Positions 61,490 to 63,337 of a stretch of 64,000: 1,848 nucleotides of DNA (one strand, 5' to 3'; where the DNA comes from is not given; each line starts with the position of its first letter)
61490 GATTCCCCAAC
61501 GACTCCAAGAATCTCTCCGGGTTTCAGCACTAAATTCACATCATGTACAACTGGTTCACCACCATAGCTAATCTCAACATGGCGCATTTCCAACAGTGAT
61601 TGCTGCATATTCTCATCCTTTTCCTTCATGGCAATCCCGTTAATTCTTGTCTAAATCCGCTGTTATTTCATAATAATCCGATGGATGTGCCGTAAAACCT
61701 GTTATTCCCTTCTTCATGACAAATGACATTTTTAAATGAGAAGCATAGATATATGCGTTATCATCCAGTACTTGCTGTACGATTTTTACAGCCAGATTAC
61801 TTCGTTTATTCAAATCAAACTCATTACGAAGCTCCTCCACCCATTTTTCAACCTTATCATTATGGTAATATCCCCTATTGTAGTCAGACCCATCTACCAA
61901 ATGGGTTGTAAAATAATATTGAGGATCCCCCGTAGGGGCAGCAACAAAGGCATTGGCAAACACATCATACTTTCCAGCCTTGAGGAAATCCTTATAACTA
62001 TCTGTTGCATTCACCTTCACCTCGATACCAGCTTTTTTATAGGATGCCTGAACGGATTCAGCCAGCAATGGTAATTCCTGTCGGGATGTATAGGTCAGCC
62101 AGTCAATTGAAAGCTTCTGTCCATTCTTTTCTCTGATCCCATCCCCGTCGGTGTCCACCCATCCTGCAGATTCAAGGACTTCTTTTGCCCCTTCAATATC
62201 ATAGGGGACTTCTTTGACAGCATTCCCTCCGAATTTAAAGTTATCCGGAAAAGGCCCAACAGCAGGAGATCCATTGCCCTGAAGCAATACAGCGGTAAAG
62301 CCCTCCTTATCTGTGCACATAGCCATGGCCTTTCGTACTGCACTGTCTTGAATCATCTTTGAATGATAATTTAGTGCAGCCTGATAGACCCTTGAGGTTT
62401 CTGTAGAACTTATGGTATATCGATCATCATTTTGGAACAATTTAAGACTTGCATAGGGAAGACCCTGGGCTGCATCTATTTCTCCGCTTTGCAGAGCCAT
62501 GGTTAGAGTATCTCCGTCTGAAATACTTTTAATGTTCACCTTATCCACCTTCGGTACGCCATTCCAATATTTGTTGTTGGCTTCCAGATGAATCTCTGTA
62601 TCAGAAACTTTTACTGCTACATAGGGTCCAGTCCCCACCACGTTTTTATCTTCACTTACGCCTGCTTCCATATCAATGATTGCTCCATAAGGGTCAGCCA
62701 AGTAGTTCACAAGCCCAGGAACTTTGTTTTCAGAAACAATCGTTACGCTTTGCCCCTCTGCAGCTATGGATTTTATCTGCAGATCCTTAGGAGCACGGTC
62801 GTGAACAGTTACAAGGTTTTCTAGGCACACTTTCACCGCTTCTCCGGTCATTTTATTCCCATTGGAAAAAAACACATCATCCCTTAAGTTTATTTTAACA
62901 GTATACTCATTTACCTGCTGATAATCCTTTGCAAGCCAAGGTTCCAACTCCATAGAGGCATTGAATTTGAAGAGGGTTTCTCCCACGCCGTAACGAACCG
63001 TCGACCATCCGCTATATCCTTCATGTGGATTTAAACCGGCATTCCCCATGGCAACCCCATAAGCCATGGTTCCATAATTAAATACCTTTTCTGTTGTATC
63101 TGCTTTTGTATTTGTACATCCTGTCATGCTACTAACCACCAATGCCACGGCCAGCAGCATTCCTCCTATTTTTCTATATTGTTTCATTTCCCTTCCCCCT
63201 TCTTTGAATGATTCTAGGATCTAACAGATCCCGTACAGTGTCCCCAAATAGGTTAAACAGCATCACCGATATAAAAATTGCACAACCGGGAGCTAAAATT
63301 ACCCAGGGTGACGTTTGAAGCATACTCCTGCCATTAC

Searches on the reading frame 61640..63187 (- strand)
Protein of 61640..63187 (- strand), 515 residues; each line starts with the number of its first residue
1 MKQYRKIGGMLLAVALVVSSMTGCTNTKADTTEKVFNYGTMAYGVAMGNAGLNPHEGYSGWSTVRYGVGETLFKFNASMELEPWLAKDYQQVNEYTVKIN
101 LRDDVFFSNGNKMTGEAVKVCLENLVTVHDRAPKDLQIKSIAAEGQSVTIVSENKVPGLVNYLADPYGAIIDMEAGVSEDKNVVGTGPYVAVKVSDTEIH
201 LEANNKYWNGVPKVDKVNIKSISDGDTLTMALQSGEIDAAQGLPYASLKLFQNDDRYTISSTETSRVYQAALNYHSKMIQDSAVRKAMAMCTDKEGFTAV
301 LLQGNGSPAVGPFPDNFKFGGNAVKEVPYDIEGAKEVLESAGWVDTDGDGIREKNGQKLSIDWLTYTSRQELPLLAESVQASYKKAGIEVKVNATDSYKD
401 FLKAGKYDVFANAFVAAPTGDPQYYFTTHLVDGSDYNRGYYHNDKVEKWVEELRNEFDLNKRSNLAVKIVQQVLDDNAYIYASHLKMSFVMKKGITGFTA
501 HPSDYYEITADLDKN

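Call 61: search_protein_families(library=pfam, proteins=[window:61640-63187:-], max_evalue=0.00001)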
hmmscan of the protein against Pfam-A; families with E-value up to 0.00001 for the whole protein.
window:61640-63187:- (515 aa): 1 family
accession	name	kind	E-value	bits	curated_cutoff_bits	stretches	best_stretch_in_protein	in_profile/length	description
PF00496.27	SBP_bac_5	-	6.7e-66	223.3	32.4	1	80-431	1-362/368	Bacterial extracellular solute-binding proteins, family 5 Middle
